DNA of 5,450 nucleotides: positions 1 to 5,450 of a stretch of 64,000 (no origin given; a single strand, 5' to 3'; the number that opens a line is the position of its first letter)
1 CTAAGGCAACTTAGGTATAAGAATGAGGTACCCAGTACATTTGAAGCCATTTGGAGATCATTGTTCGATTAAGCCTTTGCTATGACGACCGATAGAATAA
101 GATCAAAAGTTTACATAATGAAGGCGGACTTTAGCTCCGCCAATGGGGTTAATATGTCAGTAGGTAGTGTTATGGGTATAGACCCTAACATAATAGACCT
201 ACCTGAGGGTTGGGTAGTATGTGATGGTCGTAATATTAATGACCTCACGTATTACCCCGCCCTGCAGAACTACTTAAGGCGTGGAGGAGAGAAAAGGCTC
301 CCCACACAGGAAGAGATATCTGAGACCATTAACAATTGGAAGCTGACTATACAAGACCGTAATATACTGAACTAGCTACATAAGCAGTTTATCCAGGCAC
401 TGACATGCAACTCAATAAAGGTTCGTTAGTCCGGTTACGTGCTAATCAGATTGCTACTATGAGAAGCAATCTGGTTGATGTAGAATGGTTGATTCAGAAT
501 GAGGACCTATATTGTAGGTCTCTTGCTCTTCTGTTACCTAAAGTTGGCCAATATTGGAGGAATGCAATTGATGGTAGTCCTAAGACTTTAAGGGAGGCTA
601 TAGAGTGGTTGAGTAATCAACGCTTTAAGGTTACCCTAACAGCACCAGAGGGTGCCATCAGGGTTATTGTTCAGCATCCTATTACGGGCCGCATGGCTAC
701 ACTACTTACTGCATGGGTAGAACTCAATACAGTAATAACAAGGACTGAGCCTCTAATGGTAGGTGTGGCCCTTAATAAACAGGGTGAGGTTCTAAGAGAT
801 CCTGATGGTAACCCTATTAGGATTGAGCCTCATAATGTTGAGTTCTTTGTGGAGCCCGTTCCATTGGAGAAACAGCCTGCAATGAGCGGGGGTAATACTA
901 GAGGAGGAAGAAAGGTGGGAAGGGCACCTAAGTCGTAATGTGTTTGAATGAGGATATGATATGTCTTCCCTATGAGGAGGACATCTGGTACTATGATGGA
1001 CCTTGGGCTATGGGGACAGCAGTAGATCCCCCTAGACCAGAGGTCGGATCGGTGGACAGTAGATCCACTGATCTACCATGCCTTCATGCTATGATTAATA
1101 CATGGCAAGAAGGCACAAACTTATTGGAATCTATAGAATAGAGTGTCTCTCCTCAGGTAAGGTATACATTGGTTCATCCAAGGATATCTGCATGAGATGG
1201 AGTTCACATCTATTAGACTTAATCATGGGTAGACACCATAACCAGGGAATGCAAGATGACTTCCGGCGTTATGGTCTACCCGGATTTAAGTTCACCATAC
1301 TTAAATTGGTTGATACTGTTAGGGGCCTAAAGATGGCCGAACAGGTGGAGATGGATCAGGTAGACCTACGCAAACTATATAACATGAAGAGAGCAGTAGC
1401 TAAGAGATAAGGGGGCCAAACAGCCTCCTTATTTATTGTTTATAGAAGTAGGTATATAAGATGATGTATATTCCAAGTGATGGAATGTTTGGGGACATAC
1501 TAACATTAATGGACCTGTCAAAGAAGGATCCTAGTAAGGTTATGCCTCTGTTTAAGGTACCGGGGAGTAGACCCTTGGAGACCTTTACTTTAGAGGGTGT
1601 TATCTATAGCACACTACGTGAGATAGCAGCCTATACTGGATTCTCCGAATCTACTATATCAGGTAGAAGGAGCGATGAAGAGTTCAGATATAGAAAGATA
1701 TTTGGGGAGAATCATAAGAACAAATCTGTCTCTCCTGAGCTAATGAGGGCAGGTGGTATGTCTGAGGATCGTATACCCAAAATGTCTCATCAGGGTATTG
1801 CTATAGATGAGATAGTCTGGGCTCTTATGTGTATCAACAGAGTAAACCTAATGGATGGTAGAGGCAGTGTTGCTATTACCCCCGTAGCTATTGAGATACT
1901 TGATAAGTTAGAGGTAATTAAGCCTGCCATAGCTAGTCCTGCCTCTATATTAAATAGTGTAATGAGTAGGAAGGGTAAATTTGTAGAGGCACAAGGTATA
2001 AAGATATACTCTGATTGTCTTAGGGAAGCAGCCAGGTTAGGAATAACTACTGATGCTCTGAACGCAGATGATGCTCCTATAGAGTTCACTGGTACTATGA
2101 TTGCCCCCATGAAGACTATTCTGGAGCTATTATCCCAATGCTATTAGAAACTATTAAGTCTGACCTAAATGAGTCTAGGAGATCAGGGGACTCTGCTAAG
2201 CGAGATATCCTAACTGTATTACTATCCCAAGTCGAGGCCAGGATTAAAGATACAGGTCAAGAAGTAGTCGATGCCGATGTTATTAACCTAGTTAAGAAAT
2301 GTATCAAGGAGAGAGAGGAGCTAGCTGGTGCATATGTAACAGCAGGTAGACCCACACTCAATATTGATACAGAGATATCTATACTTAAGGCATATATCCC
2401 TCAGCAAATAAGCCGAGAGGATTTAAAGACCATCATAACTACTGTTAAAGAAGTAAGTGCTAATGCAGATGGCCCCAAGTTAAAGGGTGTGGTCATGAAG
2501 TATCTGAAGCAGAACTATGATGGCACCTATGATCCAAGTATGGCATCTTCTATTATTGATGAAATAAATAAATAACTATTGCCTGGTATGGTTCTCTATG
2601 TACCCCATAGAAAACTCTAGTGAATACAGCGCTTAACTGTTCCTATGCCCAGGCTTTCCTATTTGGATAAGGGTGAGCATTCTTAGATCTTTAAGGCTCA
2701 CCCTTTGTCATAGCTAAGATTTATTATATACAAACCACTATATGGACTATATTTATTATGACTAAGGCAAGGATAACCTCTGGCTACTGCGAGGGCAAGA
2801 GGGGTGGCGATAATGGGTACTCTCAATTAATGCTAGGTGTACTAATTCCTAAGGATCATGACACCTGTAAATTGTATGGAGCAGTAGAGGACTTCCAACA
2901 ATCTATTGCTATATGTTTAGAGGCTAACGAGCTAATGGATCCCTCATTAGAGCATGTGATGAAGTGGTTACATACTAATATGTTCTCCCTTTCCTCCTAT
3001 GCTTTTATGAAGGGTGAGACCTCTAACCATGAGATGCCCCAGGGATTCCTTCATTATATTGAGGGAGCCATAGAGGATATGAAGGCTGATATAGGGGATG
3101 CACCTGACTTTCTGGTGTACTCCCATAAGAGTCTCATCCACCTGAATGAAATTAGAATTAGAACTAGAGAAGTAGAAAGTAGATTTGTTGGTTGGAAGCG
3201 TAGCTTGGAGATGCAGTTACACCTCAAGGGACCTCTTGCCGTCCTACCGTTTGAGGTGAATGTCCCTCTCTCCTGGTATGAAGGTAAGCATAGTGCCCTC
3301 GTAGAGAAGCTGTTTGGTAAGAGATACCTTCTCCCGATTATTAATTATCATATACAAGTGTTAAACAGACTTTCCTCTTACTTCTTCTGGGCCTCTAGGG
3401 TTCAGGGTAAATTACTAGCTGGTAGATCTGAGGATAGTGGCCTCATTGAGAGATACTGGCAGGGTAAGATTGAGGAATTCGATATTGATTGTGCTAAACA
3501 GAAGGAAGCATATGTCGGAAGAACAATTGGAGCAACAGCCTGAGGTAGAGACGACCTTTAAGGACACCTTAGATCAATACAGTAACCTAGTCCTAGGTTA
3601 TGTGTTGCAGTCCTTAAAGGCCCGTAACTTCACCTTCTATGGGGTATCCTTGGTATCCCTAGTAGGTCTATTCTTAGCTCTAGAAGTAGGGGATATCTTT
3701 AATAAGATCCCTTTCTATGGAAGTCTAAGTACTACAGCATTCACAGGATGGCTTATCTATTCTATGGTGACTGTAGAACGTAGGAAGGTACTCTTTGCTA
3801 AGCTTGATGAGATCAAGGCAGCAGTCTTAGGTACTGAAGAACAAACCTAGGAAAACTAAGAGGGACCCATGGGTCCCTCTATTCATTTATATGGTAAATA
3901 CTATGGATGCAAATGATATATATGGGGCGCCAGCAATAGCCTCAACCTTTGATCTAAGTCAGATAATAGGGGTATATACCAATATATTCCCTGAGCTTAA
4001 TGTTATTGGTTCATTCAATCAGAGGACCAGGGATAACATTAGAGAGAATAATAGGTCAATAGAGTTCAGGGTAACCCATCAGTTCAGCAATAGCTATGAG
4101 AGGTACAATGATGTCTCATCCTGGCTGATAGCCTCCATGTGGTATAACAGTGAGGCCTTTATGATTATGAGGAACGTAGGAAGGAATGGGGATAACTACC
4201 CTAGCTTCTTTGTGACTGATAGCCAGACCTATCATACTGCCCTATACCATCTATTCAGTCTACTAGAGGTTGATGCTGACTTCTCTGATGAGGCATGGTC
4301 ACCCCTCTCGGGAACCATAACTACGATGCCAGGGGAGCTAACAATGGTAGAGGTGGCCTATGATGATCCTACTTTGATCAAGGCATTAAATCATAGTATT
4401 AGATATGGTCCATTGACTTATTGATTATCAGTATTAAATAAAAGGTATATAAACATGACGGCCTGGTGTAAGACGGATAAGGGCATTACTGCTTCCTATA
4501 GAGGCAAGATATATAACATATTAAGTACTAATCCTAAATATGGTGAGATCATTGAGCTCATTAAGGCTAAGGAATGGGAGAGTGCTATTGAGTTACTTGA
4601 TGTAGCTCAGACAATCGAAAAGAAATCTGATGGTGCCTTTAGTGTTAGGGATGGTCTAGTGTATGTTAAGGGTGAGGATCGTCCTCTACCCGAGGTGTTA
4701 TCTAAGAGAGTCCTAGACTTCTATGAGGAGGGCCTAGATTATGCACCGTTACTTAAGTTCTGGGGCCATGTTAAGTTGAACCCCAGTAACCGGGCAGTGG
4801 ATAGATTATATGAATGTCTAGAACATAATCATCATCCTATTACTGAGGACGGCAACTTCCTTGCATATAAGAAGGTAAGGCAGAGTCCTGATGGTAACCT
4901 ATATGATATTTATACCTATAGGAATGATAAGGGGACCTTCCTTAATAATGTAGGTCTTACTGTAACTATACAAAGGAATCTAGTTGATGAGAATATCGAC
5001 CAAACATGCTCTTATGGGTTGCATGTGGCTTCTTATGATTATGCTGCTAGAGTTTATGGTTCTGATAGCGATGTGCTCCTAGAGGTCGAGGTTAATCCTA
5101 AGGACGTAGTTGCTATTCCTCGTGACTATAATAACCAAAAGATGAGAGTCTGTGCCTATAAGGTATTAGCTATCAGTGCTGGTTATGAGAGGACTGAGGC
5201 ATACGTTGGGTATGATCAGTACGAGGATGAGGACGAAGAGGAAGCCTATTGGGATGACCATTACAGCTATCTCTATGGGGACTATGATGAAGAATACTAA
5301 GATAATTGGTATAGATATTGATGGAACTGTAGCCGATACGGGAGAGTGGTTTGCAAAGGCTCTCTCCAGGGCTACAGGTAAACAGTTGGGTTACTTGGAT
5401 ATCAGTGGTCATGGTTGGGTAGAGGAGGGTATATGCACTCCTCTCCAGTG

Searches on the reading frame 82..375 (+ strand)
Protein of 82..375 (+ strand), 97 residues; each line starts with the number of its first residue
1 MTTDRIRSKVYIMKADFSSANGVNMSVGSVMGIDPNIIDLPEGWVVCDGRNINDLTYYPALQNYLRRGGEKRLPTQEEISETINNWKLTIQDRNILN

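Call 86: search_protein_families(library=phrogs, alignment_id=A2, max_evalue=0.001)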
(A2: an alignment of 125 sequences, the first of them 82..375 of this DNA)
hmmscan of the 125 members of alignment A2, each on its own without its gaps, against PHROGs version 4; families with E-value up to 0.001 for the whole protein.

A. member 1, window:82-375:+ (97 aa): 0 families

B. families by the number of members that match (of 125 scanned): 61 families (the first 25 are shown)
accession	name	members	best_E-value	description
phrog_7545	-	2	1.5e-05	HNH endonuclease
phrog_8048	-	2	3.5e-05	HNH endonuclease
phrog_1735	-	1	1.9e-220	-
phrog_367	-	1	2.4e-177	ribonucleotide reductase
phrog_23228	-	1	3e-128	-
phrog_4717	-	1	2.4e-85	tRNA-His guanylyltransferase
phrog_609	-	1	5.5e-59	RIIB lysis inhibitor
phrog_388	-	1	5.4e-51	nucleotidyltransferase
phrog_200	-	1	7.6e-45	lipoprotein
phrog_1649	-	1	8.3e-41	metallo-phosphoesterase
phrog_3803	-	1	2.4e-39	RIIB lysis inhibitor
phrog_7930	-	1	7.6e-35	lipoprotein precursor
phrog_11221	-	1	3.1e-34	RIIB lysis inhibitor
phrog_36818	-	1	1.4e-33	RIIB lysis inhibitor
phrog_2018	-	1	7e-29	-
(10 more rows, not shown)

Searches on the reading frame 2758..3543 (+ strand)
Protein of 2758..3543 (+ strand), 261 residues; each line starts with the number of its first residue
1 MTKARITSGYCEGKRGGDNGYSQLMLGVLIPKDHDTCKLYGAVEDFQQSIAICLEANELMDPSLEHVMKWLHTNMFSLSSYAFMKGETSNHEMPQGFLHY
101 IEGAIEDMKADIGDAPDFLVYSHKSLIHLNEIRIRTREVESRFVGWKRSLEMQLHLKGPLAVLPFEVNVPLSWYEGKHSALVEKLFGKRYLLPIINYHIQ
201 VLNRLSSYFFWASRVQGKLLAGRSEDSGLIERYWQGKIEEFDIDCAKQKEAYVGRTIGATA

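Call 14: search_protein_families(library=pfam, proteins=[window:2758-3543:+], max_evalue=0.01)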
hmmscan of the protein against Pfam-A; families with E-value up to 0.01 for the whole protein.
window:2758-3543:+ (261 aa): 1 family
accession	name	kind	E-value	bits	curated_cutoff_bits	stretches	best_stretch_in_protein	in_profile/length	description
PF01923.23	Cob_adeno_trans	-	4.1e-15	56.7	24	1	15-149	4-144/171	Cobalamin adenosyltransferase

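Call 24: find_encoding_contigs(protein=window:2758-3543:+, flank=10000, max_places=3)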
Protein window:2758-3543:+ (261 aa): 2 contigs read that carry it; 1 place shown.
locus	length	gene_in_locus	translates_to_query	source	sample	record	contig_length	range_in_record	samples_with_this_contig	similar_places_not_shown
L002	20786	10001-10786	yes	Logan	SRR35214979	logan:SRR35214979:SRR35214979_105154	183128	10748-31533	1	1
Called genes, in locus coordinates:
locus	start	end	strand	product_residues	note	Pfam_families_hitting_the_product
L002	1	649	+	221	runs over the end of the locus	-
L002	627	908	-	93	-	-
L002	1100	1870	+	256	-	-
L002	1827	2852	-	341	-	-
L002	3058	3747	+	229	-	-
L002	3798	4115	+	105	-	-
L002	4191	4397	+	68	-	-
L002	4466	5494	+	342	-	PF21189:PHA02142, PF09414:RNA_ligase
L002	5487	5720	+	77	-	-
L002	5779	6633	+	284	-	PF14243:R2K_3 (weak), PF18299:R2K_2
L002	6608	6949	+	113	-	-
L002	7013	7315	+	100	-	-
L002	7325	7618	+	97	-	-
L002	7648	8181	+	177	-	-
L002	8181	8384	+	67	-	-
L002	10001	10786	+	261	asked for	PF01923:Cob_adeno_trans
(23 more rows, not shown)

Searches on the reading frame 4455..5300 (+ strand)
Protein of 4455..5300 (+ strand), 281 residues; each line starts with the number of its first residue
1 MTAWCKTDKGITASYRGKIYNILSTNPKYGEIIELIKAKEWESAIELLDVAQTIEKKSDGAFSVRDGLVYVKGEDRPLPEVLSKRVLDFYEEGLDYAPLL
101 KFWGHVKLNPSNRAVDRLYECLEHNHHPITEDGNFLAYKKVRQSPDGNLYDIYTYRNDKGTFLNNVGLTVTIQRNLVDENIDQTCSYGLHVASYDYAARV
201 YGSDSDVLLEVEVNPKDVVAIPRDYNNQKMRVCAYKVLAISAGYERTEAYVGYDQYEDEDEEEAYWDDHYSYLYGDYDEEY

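Call 14: search_protein_families(library=pfam, proteins=[window:4455-5300:+], max_evalue=0.01)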
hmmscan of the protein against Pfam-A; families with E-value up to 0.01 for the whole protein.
window:4455-5300:+ (281 aa): 0 families

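Call 57: find_homologous_proteins(query=window:4455-5300:+, max_evalue=1e-10)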
Query window:4455-5300:+ (281 aa): 174 proteins with E <= 1e-10 among 738 candidates; the best 120 are listed.
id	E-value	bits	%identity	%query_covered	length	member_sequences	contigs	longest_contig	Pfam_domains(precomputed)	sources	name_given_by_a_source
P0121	1.3e-188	644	100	100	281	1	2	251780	PF26926.1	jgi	jgi:hypothetical protein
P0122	1.2e-74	270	52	82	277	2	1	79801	PF26926.1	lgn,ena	-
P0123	7.7e-60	221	49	84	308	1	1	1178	PF26926.1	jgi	jgi:hypothetical protein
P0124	4.6e-59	219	48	88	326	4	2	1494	PF26926.1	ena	-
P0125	1.5e-58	217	48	87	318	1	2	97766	PF26926.1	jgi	jgi:hypothetical protein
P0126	1.5e-58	217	48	79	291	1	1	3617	PF26926.1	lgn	-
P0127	6.7e-58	215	46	89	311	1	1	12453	PF26926.1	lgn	-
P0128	1.8e-56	210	45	88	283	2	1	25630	PF26926.1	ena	-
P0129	1.9e-56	210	47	82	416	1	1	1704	PF26926.1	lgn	-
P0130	4.7e-56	209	46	84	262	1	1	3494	PF26926.1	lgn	-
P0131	3.1e-55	206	46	83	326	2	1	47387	PF26926.1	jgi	jgi:hypothetical protein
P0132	3.3e-55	206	47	81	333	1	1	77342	PF26926.1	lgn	-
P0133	1.1e-54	204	47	85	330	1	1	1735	PF26926.1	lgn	-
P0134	2.3e-54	203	47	83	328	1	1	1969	PF26926.1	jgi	jgi:hypothetical protein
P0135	2.5e-54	203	47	83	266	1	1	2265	PF26926.1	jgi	jgi:hypothetical protein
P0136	3.3e-54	203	50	78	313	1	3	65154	PF26926.1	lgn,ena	-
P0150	1.6e-50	191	46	81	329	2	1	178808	PF26926.1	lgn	-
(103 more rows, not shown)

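Call 58: find_encoding_contigs(protein=P0122, flank=10000, max_places=1)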
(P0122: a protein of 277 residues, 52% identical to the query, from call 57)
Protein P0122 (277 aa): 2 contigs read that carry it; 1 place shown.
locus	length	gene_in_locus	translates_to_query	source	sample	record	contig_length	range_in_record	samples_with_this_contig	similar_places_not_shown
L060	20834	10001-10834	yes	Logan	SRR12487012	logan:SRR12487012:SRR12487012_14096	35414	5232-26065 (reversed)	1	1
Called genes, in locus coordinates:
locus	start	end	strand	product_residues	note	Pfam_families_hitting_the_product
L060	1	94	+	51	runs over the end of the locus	-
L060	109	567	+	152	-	-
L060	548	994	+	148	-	-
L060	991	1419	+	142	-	-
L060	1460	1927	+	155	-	-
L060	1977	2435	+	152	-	-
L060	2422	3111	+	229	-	PF03781:FGE-sulfatase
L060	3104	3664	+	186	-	-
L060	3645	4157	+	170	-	-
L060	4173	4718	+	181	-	PF01931:NTPase_I-T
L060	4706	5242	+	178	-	PF00149:Metallophos (weak), PF12850:Metallophos_2 (weak)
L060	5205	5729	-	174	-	PF13529:Peptidase_C39_2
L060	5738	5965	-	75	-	-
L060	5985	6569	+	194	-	-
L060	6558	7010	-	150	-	-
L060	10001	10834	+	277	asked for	PF26926:Phage_T4_rIIB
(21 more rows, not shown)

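Call 59: find_encoding_contigs(protein=P0125, flank=10000, max_places=1)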
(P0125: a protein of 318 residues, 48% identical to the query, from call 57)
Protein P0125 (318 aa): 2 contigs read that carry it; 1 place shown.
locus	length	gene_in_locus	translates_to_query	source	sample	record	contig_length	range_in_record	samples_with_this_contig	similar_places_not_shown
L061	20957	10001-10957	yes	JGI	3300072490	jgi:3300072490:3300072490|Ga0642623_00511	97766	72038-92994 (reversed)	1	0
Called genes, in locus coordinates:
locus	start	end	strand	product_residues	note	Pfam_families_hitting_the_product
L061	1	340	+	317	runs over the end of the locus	PF00004:AAA (faint)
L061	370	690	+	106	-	-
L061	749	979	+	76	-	-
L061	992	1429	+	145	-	-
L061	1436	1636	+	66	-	-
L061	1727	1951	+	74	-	-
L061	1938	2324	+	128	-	-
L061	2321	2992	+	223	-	PF24703:DUF7666 (weak)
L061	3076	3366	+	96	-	-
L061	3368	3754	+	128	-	-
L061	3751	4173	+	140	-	-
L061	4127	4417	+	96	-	-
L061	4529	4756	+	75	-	-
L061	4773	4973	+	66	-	PF02599:CsrA (weak)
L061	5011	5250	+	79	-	-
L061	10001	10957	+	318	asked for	PF26926:Phage_T4_rIIB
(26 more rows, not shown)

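Call 60: find_encoding_contigs(protein=P0136, flank=10000, max_places=1)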
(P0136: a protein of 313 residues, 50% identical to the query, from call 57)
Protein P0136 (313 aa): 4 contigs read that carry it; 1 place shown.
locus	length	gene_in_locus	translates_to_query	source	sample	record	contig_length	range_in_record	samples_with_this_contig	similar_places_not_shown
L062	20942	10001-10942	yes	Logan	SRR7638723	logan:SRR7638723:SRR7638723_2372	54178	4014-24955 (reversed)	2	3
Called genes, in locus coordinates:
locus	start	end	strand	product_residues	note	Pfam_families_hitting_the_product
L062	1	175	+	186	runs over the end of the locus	-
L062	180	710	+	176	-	-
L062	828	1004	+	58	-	-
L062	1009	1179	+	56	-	-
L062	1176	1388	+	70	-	-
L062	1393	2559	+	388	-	PF12323:HTH_OrfB_IS605, PF01385:OrfB_IS605, PF07282:Cas12f1-like_TNB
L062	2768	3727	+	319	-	-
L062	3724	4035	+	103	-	-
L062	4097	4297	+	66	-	-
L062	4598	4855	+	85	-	PF01844:HNH, PF14279:HNH_5 (weak)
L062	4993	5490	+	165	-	PF00156:Pribosyltran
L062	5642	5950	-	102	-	-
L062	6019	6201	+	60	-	-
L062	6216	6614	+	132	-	-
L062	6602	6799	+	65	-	-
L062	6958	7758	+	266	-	PF04446:Thg1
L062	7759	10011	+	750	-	PF02518:HATPase_c, PF13589:HATPase_c_3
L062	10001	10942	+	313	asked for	PF26926:Phage_T4_rIIB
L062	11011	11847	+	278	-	-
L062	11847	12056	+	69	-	-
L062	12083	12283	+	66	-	-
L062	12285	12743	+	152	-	PF00156:Pribosyltran (weak)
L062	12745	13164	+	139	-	-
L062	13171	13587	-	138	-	-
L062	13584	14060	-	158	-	PF19668:DUF6171 (weak)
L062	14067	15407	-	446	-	-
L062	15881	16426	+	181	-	-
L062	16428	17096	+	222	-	-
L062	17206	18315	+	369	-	PF00353:HemolysinCabind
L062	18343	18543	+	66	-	-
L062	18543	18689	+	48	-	-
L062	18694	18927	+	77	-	-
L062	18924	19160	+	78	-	-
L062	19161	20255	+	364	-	PF00534:Glycos_transf_1, PF13692:Glyco_trans_1_4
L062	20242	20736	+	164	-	PF00583:Acetyltransf_1, PF13508:Acetyltransf_7, PF13673:Acetyltransf_10 (weak)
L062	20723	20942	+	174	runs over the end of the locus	PF04297:UPF0122, PF04545:Sigma70_r4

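Call 73: find_related_loci(query=A1, collection=viral_contigs, flank=10000)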
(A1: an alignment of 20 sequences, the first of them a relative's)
Query A1 (281 aa) in viral_contigs; peptide patterns used: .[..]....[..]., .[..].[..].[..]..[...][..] (x = any residue, [..] = any of these).
513 stretches matched a pattern; 211 encode a relative of the query (tblastn E <= 1e-3); the best 80 are kept; 80 distinct loci.
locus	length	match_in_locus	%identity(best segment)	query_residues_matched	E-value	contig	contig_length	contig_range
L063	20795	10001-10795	43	3-272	8e-67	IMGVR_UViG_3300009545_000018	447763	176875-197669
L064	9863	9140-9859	46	3-248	1e-63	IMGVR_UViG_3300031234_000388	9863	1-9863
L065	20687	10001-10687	46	4-240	9e-63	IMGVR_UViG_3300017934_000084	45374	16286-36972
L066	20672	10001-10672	46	4-240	2e-62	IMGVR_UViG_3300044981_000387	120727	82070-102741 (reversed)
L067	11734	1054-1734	46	4-240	9e-62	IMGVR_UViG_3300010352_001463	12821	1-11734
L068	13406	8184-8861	46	2-240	9e-62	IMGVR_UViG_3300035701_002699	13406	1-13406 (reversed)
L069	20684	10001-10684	48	7-240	6e-61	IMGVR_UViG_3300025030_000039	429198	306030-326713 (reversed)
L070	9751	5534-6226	46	3-240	3e-60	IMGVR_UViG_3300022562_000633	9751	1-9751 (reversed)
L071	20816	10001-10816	44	3-276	3e-60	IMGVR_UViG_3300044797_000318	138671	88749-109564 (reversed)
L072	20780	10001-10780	44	4-263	3e-60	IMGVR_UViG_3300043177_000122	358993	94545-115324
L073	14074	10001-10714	45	4-250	6e-60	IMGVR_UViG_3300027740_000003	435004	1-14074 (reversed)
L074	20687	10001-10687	45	4-240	1e-59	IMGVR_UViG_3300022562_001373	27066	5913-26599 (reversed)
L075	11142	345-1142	44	4-274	6e-60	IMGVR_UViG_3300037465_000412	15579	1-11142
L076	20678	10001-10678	46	7-237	5e-59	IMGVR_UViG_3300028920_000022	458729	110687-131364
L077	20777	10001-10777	42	4-262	7e-59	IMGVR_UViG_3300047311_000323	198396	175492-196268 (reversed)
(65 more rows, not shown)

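Call 89: find_encoding_contigs(protein=P0132, flank=10000, max_places=1)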
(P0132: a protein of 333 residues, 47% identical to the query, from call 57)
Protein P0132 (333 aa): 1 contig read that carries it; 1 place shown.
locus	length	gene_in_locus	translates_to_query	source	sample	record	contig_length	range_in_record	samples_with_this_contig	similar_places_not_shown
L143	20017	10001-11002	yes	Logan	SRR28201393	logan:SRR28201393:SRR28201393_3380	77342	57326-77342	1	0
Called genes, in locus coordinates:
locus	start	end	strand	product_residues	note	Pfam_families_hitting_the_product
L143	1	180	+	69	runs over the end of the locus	-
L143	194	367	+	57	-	-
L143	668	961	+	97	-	-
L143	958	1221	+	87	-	-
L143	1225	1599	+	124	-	-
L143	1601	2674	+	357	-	PF10127:RlaP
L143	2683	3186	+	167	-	-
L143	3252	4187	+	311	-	PF13412:HTH_24 (faint)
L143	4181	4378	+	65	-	-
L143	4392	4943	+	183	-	PF00156:Pribosyltran (weak)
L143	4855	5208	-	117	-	-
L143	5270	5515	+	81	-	-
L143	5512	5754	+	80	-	-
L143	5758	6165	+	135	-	PF00383:dCMP_cyt_deam_1 (weak)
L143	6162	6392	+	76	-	-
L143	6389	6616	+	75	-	-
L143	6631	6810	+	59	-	-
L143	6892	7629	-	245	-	-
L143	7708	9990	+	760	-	PF02518:HATPase_c, PF13589:HATPase_c_3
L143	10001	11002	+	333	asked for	PF26926:Phage_T4_rIIB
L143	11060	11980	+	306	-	-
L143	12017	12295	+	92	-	-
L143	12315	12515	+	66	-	-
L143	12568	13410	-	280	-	PF08281:Sigma70_r4_2 (faint), PF02796:HTH_7 (faint), PF13936:HTH_38 (faint), PF00196:GerE (faint), PF13518:HTH_28 (faint), PF08279:HTH_11 (faint)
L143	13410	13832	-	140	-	-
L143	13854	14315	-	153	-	PF19668:DUF6171 (weak)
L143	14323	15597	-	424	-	-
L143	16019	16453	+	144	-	PF10263:SprT-like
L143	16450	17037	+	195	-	-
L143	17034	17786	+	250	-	-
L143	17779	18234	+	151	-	-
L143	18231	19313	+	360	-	-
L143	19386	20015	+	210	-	?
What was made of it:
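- Distantly related rIIB-carrying phages encode such domains (L062 Sigma70_r4; faint hits in L143; calls 60, 89).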

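Call 90: find_encoding_contigs(protein=P0150, flank=10000, max_places=1)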
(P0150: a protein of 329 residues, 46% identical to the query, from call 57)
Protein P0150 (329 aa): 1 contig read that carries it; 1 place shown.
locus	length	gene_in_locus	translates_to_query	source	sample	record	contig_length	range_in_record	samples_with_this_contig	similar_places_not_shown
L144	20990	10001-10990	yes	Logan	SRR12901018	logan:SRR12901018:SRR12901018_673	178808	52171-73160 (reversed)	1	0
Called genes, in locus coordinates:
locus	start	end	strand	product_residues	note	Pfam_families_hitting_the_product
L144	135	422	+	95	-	-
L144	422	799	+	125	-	-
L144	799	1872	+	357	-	PF10127:RlaP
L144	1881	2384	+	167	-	-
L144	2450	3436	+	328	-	PF14528:LAGLIDADG_3 (faint)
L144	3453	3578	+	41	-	-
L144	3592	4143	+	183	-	PF00156:Pribosyltran (weak)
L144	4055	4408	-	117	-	-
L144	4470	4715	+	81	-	-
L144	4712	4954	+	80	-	-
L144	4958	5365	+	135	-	PF00383:dCMP_cyt_deam_1 (weak)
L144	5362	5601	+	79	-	-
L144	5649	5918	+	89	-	-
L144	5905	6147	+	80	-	-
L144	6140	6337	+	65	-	-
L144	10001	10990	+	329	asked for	PF26926:Phage_T4_rIIB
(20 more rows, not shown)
